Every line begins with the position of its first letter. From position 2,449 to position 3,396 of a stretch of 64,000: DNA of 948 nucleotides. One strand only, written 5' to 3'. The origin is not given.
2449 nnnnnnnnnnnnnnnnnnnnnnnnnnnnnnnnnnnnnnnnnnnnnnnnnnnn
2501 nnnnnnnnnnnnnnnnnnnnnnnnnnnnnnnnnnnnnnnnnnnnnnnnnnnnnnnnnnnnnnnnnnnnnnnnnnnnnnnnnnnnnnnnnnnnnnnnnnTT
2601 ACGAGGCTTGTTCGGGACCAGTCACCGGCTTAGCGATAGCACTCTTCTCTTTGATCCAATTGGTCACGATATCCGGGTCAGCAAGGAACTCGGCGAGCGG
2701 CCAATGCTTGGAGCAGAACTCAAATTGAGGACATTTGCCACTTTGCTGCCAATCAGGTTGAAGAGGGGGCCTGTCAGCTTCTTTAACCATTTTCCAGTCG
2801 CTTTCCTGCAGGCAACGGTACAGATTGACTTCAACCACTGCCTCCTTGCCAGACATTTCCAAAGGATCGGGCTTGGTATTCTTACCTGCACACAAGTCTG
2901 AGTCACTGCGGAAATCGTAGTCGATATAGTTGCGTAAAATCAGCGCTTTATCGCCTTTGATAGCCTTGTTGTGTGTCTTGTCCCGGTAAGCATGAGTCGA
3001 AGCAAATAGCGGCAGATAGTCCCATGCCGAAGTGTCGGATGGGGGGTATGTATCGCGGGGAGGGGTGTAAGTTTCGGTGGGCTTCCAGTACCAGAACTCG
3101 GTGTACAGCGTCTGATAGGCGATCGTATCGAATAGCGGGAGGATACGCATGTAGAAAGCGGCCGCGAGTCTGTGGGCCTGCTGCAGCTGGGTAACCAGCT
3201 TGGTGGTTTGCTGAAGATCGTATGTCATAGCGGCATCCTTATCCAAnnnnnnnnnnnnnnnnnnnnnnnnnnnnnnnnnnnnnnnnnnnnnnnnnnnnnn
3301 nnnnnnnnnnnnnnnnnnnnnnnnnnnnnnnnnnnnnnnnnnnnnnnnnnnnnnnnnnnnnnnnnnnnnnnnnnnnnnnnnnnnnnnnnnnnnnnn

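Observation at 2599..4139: Two-gene operon: NERD/PD-(D/E)xK-like nuclease plus an unknown partner, next to the Panacea module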

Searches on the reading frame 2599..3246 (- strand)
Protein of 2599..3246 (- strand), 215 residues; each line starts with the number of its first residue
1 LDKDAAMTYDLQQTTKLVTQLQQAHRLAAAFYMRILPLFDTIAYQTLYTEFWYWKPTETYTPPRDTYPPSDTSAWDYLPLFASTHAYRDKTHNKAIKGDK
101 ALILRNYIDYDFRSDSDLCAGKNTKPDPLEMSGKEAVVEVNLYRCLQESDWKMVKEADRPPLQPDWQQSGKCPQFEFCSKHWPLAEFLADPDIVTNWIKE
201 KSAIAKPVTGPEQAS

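Call 3: search_protein_families(library=pfam, proteins=[window:2599-3246:-], max_evalue=1)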
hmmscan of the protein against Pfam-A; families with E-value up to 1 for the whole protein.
window:2599-3246:- (215 aa): 0 families

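Call 4: search_protein_families(library=padloc, proteins=[window:2599-3246:-], max_evalue=1)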
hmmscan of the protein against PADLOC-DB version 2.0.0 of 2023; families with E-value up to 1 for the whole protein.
window:2599-3246:- (215 aa): 9 families
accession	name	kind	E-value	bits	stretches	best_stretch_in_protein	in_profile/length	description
PDLC04466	PDC-M15B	-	7e-86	285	1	7-202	1-198/200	-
PDLC04461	PDC-M15B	-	3.6e-28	96.8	1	10-200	4-188/197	-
PDLC04467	PDC-M15B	-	4.3e-20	70.7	1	10-152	2-138/156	-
PDLC04462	PDC-M15B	-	1.8e-19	68.3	1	13-156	4-147/214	-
PDLC04464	PDC-M15B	-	1.2e-14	52.7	1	18-118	6-100/209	-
PDLC04468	PDC-M15B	-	8.2e-13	46.5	1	10-149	3-142/214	-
PDLC04460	PDC-M15B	-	1.4e-10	39.1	1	11-132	7-124/211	-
PDLC04465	PDC-M15B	-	5.5e-09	34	1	16-148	8-140/217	-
PDLC04463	PDC-M15B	-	2.5e-05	22.5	1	13-93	7-86/207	-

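Call 7: search_protein_families(library=ncbifam, proteins=[window:2599-3228:-], max_evalue=1)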
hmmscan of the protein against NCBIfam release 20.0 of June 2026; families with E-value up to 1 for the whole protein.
window:2599-3228:- (209 aa): 0 families

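Call 9: search_solved_structures(query=window:2599-3228:-, max_evalue=10)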
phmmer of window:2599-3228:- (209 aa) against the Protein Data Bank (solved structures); distinct sequences matched with E-value up to 10: 0.

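Call 12: find_homologous_proteins(query=window:2599-3228:-)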
Query window:2599-3228:- (209 aa): 21 proteins with E <= 0.001 among 69 candidates.
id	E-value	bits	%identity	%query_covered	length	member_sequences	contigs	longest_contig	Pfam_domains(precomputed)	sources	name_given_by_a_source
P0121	5.1e-74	267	89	64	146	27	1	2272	-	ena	-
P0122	9.2e-74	266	62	98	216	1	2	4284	PF27385.1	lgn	-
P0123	3.1e-71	257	61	94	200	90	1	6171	PF27385.1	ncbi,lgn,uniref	ncbi:MAG: hypothetical protein ACRAUW_17310 [Aeromonas sp.]|uniref:hypothetical protein n=1 Tax=Aero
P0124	2.5e-66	241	63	86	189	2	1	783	PF27385.1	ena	-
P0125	2.8e-64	235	55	97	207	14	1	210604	PF27385.1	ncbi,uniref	ncbi:hypothetical protein [Aeromonas veronii]|uniref:hypothetical protein n=1 Tax=Aeromonas veronii 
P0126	8.6e-64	233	58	93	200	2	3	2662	PF27385.1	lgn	-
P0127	3.7e-63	231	59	94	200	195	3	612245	PF27385.1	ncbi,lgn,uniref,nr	ncbi:hypothetical protein [Aeromonas dhakensis]|uniref:hypothetical protein n=1 Tax=Aeromonas dhaken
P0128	7.5e-63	230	58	95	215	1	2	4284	PF27385.1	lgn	-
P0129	5.1e-62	227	74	69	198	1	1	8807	-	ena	-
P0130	8.0e-62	227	57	98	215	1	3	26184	PF27385.1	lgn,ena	-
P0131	9.5e-62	226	58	93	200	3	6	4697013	PF27385.1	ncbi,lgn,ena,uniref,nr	ncbi:hypothetical protein ACEUB2_07820 [Aeromonas veronii]|uniref:hypothetical protein n=1 Tax=Aerom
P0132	2.2e-61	225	59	94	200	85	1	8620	PF27385.1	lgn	-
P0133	2.8e-61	225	57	94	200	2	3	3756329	PF27385.1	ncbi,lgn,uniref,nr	ncbi:hypothetical protein RYR28_002515 [Edwardsiella piscicida]|uniref:hypothetical protein n=1 Tax=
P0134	4.8e-61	224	57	93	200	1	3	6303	PF27385.1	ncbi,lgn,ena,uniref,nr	ncbi:hypothetical protein [Aeromonas caviae]|uniref:hypothetical protein n=1 Tax=Aeromonas caviae Ta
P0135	1.1e-60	223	57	93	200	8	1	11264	PF27385.1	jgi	jgi:hypothetical protein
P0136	6.6e-60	220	57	93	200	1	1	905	PF27385.1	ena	-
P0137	1.9e-59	219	57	93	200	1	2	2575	PF27385.1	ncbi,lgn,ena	-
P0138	3.9e-57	211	54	94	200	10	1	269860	PF27385.1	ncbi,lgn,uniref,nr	ncbi:hypothetical protein [Vibrio cholerae]|uniref:hypothetical protein n=1 Tax=Vibrio cholerae TaxI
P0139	2.9e-49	186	47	96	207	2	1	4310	PF27385.1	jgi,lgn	jgi:hypothetical protein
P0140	1.1e-44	171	60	65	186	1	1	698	PF27385.1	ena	-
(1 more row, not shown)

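Call 28: find_homologous_proteins(query=A3)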
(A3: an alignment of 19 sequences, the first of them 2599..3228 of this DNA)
Query A3 (19 sequences) (209 aa, profile of the alignment): 79 proteins with E <= 0.001 among 2445 candidates.
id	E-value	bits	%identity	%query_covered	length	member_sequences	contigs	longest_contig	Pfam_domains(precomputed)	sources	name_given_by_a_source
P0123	1.5e-73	265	61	94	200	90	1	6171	PF27385.1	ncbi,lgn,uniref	ncbi:MAG: hypothetical protein ACRAUW_17310 [Aeromonas sp.]|uniref:hypothetical protein n=1 Tax=Aero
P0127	6.5e-72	259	59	94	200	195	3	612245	PF27385.1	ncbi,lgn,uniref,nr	ncbi:hypothetical protein [Aeromonas dhakensis]|uniref:hypothetical protein n=1 Tax=Aeromonas dhaken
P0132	1.1e-70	255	59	94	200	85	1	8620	PF27385.1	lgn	-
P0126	3.8e-70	254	58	93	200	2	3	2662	PF27385.1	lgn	-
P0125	4.0e-70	254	55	97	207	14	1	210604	PF27385.1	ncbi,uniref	ncbi:hypothetical protein [Aeromonas veronii]|uniref:hypothetical protein n=1 Tax=Aeromonas veronii 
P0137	6.0e-70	253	57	93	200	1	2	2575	PF27385.1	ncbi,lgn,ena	-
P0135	7.8e-70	253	57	93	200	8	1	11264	PF27385.1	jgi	jgi:hypothetical protein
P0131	8.5e-70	253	58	93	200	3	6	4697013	PF27385.1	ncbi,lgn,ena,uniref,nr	ncbi:hypothetical protein ACEUB2_07820 [Aeromonas veronii]|uniref:hypothetical protein n=1 Tax=Aerom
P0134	1.2e-69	252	57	93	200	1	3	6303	PF27385.1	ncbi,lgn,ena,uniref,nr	ncbi:hypothetical protein [Aeromonas caviae]|uniref:hypothetical protein n=1 Tax=Aeromonas caviae Ta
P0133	2.0e-69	251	57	94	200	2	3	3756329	PF27385.1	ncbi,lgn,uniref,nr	ncbi:hypothetical protein RYR28_002515 [Edwardsiella piscicida]|uniref:hypothetical protein n=1 Tax=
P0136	1.1e-68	249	57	93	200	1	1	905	PF27385.1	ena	-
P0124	1.5e-67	245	63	86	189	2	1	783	PF27385.1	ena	-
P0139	5.3e-67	243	47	96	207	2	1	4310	PF27385.1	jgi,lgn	jgi:hypothetical protein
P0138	5.7e-67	243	54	94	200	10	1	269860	PF27385.1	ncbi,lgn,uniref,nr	ncbi:hypothetical protein [Vibrio cholerae]|uniref:hypothetical protein n=1 Tax=Vibrio cholerae TaxI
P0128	6.8e-59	217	58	95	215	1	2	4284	PF27385.1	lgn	-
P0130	1.8e-58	216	57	98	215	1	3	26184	PF27385.1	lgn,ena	-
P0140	2.3e-55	205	60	65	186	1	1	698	PF27385.1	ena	-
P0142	2.6e-55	205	28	64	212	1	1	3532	PF27385.1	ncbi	-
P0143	4.2e-55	205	26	92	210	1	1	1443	PF27385.1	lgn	-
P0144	1.2e-54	203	29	72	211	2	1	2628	PF27385.1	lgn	-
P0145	1.3e-54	203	27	88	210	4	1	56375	PF27385.1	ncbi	-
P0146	3.3e-54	202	28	69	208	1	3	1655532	PF27385.1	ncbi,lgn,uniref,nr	ncbi:hypothetical protein [Photobacterium kishitanii]|uniref:hypothetical protein n=1 Tax=Photobacte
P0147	5.4e-54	201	32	61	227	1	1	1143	PF27385.1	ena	-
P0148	7.5e-54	201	28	64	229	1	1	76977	PF27385.1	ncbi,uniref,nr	ncbi:hypothetical protein [uncultured Photobacterium sp.]|uniref:hypothetical protein n=1 Tax=uncult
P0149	7.5e-54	201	26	64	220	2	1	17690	PF27385.1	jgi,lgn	jgi:hypothetical protein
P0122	1.1e-53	200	62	98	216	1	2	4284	PF27385.1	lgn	-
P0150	1.7e-53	199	30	64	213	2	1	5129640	PF27385.1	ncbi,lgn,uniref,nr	ncbi:hypothetical protein FLM48_02450 [Shewanella sp. Scap07]|uniref:hypothetical protein n=1 Tax=Sh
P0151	5.1e-53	198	28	67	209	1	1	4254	PF27385.1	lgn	-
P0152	7.3e-53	197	30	65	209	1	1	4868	PF27385.1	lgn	-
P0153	1.2e-52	197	23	91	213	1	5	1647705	PF27385.1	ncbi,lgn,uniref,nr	ncbi:hypothetical protein AB4304_03565 [Vibrio breoganii]|uniref:hypothetical protein n=1 Tax=Vibrio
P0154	1.2e-52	197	30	66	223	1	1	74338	PF27385.1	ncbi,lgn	ncbi:MAG: DUF883 domain-containing protein [Parashewanella sp.]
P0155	2.5e-52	196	31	64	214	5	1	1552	PF27385.1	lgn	-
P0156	2.9e-52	195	28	67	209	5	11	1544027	PF27385.1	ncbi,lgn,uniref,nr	ncbi:hypothetical protein [Moritella viscosa]|uniref:Uncharacterized protein n=1 Tax=Moritella visco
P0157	2.5e-51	192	29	61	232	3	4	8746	PF27385.1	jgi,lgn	jgi:hypothetical protein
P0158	1.4e-50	190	29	65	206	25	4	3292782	PF27385.1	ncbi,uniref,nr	ncbi:hypothetical protein ACFFUS_15155 [Vibrio gallaecicus]|uniref:hypothetical protein n=1 Tax=Vibr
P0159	1.9e-50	189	29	64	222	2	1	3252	PF27385.1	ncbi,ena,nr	ncbi:MAG: hypothetical protein HRU40_19885 [Saprospiraceae bacterium]|nr:hypothetical protein [Sapro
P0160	2.4e-50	189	29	66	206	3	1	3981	PF27385.1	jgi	-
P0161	2.4e-50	189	27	72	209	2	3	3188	PF27385.1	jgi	-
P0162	3.8e-50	188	27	86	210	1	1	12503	PF27385.1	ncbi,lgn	-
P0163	4.8e-50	188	26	98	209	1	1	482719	PF27385.1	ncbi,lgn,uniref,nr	ncbi:hypothetical protein FHR70_003498 [Microvirga lupini]|uniref:Uncharacterized protein n=1 Tax=Mi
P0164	5.2e-50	188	27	91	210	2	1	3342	PF27385.1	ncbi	-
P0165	6.1e-50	188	30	61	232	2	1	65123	PF27385.1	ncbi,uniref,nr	ncbi:hypothetical protein [Shewanella sp.]|uniref:hypothetical protein n=1 Tax=Shewanella sp. TaxID=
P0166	7.4e-50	187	27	64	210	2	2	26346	PF27385.1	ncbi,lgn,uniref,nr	ncbi:hypothetical protein AB4343_14865 [Vibrio breoganii]|uniref:Uncharacterized protein n=1 Tax=Vib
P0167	1.1e-49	187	30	65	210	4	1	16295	PF27385.1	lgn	-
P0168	3.8e-48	182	24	85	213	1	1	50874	PF27385.1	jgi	jgi:hypothetical protein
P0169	7.5e-48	181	26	86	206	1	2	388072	PF27385.1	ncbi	ncbi:hypothetical protein ACPV5T_04630 [Vibrio astriarenae]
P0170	9.7e-48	181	25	93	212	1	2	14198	PF27385.1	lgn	-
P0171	2.6e-47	179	26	85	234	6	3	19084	PF27385.1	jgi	jgi:hypothetical protein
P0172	4.6e-47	178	30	61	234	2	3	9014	PF27385.1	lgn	-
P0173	2.0e-46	176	28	85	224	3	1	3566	PF27385.1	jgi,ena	-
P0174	3.5e-46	175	31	62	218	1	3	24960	PF27385.1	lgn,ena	-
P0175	8.4e-46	174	26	62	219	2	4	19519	PF27385.1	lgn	-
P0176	2.1e-45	173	27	67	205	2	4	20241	PF27385.1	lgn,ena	-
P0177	2.9e-45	172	24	86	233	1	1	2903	PF27385.1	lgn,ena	-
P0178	2.4e-44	169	27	67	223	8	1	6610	PF27385.1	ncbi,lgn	-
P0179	3.5e-44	169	29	61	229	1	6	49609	PF27385.1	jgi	-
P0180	4.1e-44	169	33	61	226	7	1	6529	PF27385.1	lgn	-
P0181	7.7e-44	168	28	62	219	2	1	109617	PF27385.1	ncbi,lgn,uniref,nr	ncbi:hypothetical protein [Vibrio rumoiensis]|uniref:hypothetical protein n=1 Tax=Vibrio rumoiensis 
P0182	1.8e-43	167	26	88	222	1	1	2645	PF27385.1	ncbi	-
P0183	2.0e-43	166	26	56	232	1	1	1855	PF27385.1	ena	-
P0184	3.7e-43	166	29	61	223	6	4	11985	PF27385.1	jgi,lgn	jgi:hypothetical protein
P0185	4.5e-43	165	30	61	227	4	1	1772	PF27385.1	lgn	-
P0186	8.8e-42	161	26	67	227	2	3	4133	PF27385.1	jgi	jgi:hypothetical protein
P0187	4.6e-41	159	26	85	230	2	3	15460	PF27385.1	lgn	-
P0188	4.5e-39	152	32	30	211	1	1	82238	PF27385.1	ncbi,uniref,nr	ncbi:hypothetical protein QM467_15785 [Rhodoblastus sp. 17X3]|uniref:hypothetical protein n=1 Tax=Rh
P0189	1.6e-37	147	22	35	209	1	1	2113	PF27385.1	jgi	jgi:hypothetical protein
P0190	3.5e-36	143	33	43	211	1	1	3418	PF27385.1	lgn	-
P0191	5.8e-36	142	26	57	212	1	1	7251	PF27385.1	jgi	jgi:hypothetical protein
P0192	1.6e-35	141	23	64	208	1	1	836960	PF27385.1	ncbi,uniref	ncbi:hypothetical protein [Kaistia defluvii]|uniref:Uncharacterized protein n=1 Tax=Kaistia defluvii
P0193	3.3e-35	140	34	33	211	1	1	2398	PF27385.1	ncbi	-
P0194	5.3e-30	123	27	35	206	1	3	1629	PF27385.1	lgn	-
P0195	2.3e-15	75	27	60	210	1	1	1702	PF27385.1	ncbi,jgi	jgi:hypothetical protein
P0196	4.8e-15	74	27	56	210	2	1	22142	PF27385.1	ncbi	-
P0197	1.7e-13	69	-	-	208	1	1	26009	PF27385.1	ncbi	-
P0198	5.4e-11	61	-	-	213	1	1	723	PF27385.1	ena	-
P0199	6.5e-11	60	-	-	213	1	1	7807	PF27385.1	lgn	-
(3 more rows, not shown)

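Call 41: predict_structure(alignment_id=A4)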
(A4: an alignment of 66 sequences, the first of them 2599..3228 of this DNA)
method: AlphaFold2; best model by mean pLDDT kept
length: 209 residues; sequences in the alignment: 66
mean_pLDDT: 88.3   pTM: 0.85
mean pLDDT of the five models: 88.3, 86.1, 85.9, 85.7, 83.8
residues with pLDDT >= 90: 128; 70-90: 62; 50-70: 14; < 50: 5
segments of 3 or more residues with pLDDT < 50: 206-209
pLDDT, mean of each block of 10 residues (from residue 1): 89 92 90 97 94 82 75 80 89 95 90 84 87 96 92 90 95 97 97 90 51
secondary structure, 60 per line:
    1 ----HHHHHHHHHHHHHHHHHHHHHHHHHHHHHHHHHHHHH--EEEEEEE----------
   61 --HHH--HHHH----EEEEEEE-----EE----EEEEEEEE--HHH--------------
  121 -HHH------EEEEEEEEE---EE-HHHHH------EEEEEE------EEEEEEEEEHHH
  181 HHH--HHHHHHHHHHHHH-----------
elements in order: H5-41 E44-50 H68-71 E76-82 E94-101 E131-139 H146-150 E157-162 E169-177 H178-183 H186-198

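Call 54: search_protein_representatives(alignment_id=A4)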
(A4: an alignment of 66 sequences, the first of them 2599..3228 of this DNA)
Query: 66 sequences, 212 profile positions. Proteins with E-value up to 0.001 (for the whole library): 858; up to 1e-10: 553; up to 1e-30: 108. The best 150 are listed.
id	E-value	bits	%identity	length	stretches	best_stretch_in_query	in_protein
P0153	6.8e-73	261.2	-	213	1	1-207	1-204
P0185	5.0e-72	258.4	-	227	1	1-211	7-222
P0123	1.4e-64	234.0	-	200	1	1-198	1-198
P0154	3.1e-62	226.4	-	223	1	3-210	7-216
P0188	3.1e-61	223.1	-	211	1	1-207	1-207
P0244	4.5e-58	212.8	-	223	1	5-209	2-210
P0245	6.5e-58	212.3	-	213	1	1-206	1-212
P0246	1.6e-56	207.7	-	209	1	5-207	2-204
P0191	6.8e-56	205.7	-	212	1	1-209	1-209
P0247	7.4e-56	205.5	-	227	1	3-207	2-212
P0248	2.7e-55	203.7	-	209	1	1-205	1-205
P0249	1.2e-54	201.6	-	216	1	1-210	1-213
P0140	2.0e-48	181.2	-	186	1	9-151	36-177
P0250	3.6e-47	177.2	-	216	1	1-204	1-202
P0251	9.4e-46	172.5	-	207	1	1-203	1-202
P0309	6.4e-34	133.9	-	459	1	5-199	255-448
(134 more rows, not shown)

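Call 58: find_encoding_contigs(protein=P0309, flank=6000, max_places=4)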
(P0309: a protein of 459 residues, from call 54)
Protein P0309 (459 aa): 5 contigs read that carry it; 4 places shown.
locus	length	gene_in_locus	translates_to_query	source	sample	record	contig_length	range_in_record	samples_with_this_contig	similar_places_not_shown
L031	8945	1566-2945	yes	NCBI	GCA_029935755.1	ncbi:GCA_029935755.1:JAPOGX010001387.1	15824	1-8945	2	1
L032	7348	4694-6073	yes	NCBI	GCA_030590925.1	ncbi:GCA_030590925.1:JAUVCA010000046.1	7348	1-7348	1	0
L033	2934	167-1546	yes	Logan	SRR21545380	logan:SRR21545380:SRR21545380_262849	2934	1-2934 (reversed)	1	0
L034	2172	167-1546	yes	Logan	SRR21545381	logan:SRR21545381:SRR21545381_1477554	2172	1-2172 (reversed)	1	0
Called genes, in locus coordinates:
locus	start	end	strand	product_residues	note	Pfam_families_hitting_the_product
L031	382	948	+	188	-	-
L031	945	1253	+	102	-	-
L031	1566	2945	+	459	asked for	PF27385:PM0109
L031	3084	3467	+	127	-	-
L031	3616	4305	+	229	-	PF00656:Peptidase_C14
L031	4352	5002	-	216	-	-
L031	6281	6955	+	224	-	PF00528:BPD_transp_1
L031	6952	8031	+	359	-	PF00005:ABC_tran, PF13304:AAA_21 (faint), PF03459:TOBE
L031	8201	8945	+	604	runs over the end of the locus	PF00664:ABC_membrane, PF02463:SMC_N (faint), PF00005:ABC_tran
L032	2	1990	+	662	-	?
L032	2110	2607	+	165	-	PF03235:GmrSD_N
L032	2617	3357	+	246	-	PF18737:HEPN_MAE_28990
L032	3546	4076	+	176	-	-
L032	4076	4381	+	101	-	-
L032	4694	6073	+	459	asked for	PF27385:PM0109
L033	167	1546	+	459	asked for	PF27385:PM0109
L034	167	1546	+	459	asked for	PF27385:PM0109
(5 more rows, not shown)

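Call 70: fold_search(model_id=the predicted structure, library=viral)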
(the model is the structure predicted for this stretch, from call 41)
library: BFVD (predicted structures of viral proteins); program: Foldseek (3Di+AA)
matches with E <= 10: 232; with E <= 0.001: 0
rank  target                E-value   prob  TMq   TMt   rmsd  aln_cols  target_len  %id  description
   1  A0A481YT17            4.3e-02  0.77  0.34  0.45   8.0       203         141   10  Uncharacterized protein [Marseillevirus LCMAC101]
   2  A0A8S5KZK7            1.1e-01  0.23  0.23  0.34   9.3       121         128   12  Coat protein [ssRNA phage SRR6960507_9]
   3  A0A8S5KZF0            2.7e-01  0.11  0.18  0.22  10.8       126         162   13  Coat protein [ssRNA phage SRR7976300_1]
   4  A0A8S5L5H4            2.9e-01  0.09  0.18  0.20  13.2       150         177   13  Coat protein [ssRNA phage SRR7976299_5]
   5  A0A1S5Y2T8            3.1e-01  0.18  0.22  0.15   8.3       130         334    9  Uncharacterized protein [uncultured archaeal virus]
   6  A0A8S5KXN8            3.3e-01  0.12  0.21  0.25  11.2       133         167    9  Coat protein [ssRNA phage AVE016]
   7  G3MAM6                4.0e-01  0.28  0.32  0.43   9.1       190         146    9  Gp485 [Bacillus phage G]
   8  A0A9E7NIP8            4.0e-01  0.12  0.18  0.29   8.1       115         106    9  Uncharacterized protein [Gordonia phage Finkle]
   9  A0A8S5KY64            4.8e-01  0.13  0.23  0.28  11.4       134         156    8  Coat protein [ssRNA phage AIN001]
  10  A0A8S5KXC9            5.9e-01  0.15  0.24  0.34   7.9       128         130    9  Coat protein [ssRNA phage ESE006]
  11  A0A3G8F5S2            6.2e-01  0.04  0.15  0.25   9.5       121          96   15  (no name in the UniProt tables at hand)
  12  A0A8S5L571            7.1e-01  0.12  0.23  0.32  11.7       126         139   12  Coat protein [ssRNA phage SRR7976310_8]
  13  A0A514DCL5            7.1e-01  0.07  0.20  0.24  10.0       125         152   12  Uncharacterized protein [Leviviridae sp.]
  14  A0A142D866            8.0e-01  0.08  0.19  0.21  11.6       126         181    6  Uncharacterized protein [ssRNA phage AVE006]
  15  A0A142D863            8.0e-01  0.07  0.20  0.24  11.8       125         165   11  Uncharacterized protein [Leviviridae sp.]
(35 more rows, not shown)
